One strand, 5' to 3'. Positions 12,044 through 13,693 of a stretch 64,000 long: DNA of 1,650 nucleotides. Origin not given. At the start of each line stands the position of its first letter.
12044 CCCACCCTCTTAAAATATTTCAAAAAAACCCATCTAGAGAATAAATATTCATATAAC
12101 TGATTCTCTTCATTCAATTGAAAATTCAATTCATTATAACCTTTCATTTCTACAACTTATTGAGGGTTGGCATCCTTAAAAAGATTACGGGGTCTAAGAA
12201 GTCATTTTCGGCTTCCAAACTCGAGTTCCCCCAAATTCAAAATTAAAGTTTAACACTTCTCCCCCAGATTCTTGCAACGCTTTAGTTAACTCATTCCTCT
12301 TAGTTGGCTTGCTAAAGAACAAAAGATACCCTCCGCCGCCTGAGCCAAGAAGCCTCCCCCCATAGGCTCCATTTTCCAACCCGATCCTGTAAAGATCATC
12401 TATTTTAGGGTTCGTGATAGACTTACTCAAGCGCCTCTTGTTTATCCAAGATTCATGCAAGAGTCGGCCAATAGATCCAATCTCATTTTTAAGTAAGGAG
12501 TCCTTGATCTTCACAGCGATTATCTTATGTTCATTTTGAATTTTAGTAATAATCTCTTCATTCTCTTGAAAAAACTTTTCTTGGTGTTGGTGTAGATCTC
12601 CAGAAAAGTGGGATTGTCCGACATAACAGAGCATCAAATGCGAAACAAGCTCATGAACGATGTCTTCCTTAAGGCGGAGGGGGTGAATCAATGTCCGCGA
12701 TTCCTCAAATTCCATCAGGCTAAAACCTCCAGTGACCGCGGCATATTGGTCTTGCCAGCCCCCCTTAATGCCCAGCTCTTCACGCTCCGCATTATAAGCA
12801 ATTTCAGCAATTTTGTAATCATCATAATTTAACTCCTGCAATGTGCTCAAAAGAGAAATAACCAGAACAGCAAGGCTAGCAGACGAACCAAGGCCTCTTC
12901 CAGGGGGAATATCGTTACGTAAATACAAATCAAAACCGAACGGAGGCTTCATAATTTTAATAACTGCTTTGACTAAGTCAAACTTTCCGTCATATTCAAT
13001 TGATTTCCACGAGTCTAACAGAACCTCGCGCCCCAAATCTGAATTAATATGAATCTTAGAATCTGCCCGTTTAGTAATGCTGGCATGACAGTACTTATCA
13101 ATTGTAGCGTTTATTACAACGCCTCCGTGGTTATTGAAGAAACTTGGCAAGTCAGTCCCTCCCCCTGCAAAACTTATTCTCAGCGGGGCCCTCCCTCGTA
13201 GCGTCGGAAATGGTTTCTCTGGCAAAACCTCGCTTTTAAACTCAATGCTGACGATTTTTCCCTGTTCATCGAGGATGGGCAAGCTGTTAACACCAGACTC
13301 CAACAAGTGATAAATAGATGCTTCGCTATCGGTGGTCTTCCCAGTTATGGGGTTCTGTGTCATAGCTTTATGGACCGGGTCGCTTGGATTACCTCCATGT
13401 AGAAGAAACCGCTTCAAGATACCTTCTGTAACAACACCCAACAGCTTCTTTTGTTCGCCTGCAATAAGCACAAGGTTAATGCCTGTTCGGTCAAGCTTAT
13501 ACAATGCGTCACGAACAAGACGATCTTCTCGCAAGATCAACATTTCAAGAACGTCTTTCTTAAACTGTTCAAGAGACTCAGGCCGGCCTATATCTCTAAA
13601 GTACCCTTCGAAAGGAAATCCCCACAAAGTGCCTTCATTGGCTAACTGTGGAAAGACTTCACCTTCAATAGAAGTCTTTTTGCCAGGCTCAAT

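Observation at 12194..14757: HddC-CBS-HddA tri-domain fusion plus GmhB: a GDP-heptose branch in an archaeon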

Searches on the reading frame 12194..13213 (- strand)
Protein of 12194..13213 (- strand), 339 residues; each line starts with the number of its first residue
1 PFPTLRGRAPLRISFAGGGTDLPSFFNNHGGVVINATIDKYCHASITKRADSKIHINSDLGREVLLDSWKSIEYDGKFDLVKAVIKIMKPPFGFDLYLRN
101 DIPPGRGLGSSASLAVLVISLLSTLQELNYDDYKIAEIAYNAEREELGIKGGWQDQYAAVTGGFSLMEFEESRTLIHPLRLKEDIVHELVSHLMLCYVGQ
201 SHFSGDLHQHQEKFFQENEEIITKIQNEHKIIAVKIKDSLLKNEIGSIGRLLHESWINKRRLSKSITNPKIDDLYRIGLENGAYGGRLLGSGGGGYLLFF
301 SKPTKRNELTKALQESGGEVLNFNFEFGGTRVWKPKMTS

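Call 30: search_solved_structures(query=window:12194-13213:-, max_evalue=1e-10, show_alignments=4)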
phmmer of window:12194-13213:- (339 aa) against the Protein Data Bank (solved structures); distinct sequences matched with E-value up to 1e-10: 13.
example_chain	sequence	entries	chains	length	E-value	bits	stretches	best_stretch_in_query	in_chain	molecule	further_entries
4n3o_A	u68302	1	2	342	2.7e-69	237.1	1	3-334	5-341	Putative D-glycero-D-manno-heptose 7-phosphate kinase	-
3k85_A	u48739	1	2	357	4e-65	223.4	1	5-335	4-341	D-glycero-D-manno-heptose 1-phosphate kinase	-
4usm_A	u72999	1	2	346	1.5e-62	214.9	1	5-334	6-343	PUTATIVE SUGAR KINASE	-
4usk_A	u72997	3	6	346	2.4e-61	211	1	5-334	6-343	PUTATIVE SUGAR KINASE | SUGAR KINASE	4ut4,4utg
9iip_A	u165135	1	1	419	3e-19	72.6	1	93-314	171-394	L-fucokinase/L-fucose-1-P guanylyltransferase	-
5yys_A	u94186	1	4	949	3.3e-18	69.2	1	93-313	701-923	L-fucokinase, L-fucose-1-P guanylyltransferase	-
9iit_A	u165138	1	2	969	3.5e-18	69.1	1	93-313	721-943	L-fucokinase/L-fucose-1-P guanylyltransferase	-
1s4e_A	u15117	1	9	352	1.8e-14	56.9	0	31-177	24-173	Galactokinase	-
8teb_A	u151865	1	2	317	3.2e-12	49.5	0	92-169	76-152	Mevalonate kinase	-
6mde_A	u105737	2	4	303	2e-11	46.9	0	74-320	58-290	Mevalonate kinase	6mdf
4hac_A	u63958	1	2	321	2.5e-11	46.6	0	73-320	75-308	Mevalonate kinase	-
1vis_A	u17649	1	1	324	6.8e-11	45.1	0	88-323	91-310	Mevalonate kinase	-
1kkh_A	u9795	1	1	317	9e-11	44.7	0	88-322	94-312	Mevalonate Kinase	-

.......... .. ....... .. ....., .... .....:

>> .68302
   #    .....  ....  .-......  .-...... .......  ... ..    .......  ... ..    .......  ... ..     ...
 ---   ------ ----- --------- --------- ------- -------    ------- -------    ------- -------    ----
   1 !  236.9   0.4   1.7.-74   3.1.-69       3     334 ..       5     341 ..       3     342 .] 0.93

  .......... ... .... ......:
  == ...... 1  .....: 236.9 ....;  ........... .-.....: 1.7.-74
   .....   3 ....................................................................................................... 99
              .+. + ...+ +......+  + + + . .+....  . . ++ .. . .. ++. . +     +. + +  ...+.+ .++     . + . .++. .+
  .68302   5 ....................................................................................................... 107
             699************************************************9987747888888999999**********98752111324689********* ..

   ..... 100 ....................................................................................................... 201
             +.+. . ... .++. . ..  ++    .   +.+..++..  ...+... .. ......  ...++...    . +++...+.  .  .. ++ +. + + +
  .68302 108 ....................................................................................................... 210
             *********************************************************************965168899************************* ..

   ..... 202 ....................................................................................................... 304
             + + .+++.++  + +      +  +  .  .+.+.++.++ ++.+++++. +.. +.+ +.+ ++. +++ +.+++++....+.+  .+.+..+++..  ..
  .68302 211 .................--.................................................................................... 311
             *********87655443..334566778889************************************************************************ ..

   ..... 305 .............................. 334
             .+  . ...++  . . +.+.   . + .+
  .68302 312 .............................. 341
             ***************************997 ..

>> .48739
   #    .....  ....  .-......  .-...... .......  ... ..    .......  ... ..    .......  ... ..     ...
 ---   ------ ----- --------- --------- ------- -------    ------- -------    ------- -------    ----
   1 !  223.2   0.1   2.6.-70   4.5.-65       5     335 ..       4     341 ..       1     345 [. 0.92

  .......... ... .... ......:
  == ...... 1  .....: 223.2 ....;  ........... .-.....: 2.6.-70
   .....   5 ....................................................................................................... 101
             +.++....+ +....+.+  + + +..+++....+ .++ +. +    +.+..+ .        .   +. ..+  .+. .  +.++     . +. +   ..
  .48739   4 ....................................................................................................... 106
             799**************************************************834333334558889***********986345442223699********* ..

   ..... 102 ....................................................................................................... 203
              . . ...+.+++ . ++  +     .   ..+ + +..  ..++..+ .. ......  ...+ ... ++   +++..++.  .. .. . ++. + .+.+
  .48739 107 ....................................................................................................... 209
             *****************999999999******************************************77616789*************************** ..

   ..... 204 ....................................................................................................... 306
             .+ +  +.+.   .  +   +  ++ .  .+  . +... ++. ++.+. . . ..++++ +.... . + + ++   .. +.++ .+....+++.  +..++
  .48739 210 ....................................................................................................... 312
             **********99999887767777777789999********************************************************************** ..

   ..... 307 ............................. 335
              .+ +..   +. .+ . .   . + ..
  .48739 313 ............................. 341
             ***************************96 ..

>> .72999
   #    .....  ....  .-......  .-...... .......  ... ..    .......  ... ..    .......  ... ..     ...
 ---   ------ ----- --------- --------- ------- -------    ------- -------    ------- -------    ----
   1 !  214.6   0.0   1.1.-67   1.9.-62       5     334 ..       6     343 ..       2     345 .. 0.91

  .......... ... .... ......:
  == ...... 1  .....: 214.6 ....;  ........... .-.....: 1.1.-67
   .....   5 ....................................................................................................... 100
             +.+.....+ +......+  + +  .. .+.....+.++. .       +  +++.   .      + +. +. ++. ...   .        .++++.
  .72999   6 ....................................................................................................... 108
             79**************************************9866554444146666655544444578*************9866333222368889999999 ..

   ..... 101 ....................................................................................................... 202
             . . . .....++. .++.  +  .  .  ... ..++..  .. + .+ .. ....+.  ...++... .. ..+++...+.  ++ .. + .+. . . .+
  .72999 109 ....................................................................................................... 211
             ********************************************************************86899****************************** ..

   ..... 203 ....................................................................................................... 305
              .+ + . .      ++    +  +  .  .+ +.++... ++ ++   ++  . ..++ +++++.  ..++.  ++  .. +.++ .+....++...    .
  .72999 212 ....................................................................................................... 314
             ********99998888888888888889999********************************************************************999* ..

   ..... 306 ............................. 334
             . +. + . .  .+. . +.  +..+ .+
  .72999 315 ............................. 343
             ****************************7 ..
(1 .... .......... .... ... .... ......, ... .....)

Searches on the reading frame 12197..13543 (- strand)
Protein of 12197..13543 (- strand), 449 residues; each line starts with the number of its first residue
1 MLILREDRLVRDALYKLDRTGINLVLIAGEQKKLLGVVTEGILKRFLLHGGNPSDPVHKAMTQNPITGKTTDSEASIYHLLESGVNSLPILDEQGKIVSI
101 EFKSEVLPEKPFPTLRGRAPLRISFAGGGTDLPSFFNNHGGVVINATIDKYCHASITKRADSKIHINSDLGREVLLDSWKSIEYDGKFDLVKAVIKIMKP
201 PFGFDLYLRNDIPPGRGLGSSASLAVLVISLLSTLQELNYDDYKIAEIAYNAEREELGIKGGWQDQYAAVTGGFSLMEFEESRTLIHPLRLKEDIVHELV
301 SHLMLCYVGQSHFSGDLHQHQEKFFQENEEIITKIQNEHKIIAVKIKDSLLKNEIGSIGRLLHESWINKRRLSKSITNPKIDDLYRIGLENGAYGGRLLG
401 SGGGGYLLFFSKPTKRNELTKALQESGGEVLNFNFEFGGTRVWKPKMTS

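Call 42: find_related_loci(query=A1, collection=metagenome_contigs, flank=10000)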
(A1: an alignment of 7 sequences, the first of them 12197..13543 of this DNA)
Query A1 (449 aa) in metagenome_contigs; peptide patterns used: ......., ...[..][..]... (x = any residue, [..] = any of these).
600 stretches matched a pattern (row limit reached: there are more); 582 encode a relative of the query (tblastn E <= 1e-3); the best 80 are kept; 80 distinct loci.
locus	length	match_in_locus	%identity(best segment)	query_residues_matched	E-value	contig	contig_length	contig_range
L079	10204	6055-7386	62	2-446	1e-176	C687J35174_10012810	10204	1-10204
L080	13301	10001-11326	59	2-443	7e-166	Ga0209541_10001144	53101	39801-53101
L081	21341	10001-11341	57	2-446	8e-158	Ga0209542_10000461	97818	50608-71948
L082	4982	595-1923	55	4-446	8e-158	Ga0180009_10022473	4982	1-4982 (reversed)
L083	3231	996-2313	59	2-443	9e-161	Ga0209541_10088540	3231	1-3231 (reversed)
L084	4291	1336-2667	51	2-444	4e-136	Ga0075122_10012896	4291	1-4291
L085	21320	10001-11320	57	2-443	3e-149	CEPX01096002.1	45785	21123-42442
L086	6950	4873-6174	41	13-446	2e-101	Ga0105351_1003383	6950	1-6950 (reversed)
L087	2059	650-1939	38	26-449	6e-101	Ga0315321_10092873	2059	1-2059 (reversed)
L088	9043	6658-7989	36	3-446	3e-94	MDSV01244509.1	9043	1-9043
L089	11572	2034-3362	37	4-446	3e-93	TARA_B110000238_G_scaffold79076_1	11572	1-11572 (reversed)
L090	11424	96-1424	37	4-446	6e-93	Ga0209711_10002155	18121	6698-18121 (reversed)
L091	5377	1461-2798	38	2-446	2e-91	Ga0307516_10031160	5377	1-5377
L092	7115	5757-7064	37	9-443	6e-89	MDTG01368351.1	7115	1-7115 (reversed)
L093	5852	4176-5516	37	2-446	1e-88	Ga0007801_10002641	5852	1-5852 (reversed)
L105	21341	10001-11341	36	1-447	6e-84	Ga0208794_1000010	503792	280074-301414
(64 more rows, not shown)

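Call 48: find_homologous_proteins(query=L105:9968-11347:+, max_evalue=1e-20)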
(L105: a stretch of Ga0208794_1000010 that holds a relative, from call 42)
Query L105:9968-11347:+ (459 aa): 3948 proteins with E <= 1e-20 among 8000 candidates; the best 120 are listed.
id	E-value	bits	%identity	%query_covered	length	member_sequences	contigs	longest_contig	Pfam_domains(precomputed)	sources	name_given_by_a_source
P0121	1.3e-278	942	91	99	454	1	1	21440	PF00288.33,PF08544.19,PF00571.34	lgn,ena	-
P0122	4.6e-275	931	89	99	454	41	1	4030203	PF00288.33,PF08544.19,PF00571.34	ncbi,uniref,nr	ncbi:D-glycero-alpha-D-manno-heptose-7-phosphate kinase [Halopseudomonas sabulinigri]|uniref:D-glyce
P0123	3.7e-273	924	89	99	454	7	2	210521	PF00288.33,PF00571.34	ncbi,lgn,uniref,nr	ncbi:sugar kinase [Halopseudomonas pachastrellae]|uniref:Sugar kinase n=2 Tax=Halopseudomonas pachas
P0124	2.3e-254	862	84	99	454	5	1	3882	PF00288.33,PF00571.34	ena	-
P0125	6.4e-244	828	81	99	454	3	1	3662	PF00288.33,PF08544.19,PF00571.34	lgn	-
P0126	3.1e-243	826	80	99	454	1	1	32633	PF00288.33,PF08544.19,PF00571.34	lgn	-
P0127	1.6e-241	820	79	99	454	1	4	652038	PF00288.33,PF08544.19,PF00571.34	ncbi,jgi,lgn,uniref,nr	ncbi:CBS domain-containing protein [Stutzerimonas kunmingensis]|uniref:GHMP family kinase ATP-bindin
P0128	5.0e-241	818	79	99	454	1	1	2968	PF00288.33,PF08544.19,PF00571.34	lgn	-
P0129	1.3e-240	817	77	99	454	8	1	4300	PF00288.33,PF08544.19,PF00571.34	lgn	-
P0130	1.6e-239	814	79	99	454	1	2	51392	PF00288.33,PF08544.19,PF00571.34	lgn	-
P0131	2.2e-239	813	79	99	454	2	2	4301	PF00288.33,PF08544.19,PF00571.34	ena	-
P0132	2.7e-239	813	78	99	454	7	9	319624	PF00288.33,PF08544.19,PF00571.34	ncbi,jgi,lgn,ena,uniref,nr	ncbi:GHMP family kinase ATP-binding protein [Stutzerimonas nitrititolerans]|uniref:GHMP family kinas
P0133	3.9e-239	812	79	99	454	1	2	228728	PF00288.33,PF08544.19,PF00571.34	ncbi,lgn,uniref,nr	ncbi:D-glycero-alpha-D-manno-heptose-7-phosphate kinase [Pseudomonas flavescens]|uniref:D-glycero-al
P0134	2.4e-238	810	78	99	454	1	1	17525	PF00288.33,PF08544.19,PF00571.34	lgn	-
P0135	3.2e-238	809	78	99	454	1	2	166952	PF00288.33,PF08544.19,PF00571.34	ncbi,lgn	-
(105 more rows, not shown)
